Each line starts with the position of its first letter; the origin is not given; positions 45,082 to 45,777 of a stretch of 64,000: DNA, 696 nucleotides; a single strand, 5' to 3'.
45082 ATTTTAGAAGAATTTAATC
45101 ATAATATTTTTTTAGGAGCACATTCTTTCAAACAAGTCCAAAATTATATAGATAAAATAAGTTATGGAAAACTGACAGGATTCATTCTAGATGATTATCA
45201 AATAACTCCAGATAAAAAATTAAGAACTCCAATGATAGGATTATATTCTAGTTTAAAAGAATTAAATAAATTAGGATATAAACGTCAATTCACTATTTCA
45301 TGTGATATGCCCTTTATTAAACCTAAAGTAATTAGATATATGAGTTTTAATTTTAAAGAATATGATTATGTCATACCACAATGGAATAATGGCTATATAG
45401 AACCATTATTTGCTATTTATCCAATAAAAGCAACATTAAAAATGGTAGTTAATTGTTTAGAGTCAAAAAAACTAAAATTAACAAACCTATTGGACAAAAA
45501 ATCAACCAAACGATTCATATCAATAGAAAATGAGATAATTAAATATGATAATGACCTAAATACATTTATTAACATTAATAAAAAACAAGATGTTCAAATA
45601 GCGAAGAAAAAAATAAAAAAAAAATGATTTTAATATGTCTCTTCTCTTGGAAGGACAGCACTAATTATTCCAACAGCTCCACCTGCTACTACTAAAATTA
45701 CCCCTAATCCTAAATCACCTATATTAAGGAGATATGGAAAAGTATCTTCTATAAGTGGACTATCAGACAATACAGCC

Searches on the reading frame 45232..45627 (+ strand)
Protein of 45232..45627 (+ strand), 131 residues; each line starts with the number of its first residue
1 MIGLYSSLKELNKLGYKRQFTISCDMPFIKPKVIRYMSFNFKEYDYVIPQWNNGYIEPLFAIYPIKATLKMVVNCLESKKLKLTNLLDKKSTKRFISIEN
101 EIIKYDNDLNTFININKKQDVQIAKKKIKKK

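Call 85: search_protein_families(library=pfam, proteins=[window:45232-45627:+], max_evalue=0.0001)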
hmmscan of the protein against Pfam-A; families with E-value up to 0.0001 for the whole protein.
window:45232-45627:+ (131 aa): 1 family
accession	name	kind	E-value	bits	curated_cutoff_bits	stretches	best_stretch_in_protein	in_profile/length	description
PF12804.13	NTP_transf_3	-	5.6e-08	33.6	27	1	3-67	75-139/160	MobA-like NTP transferase domain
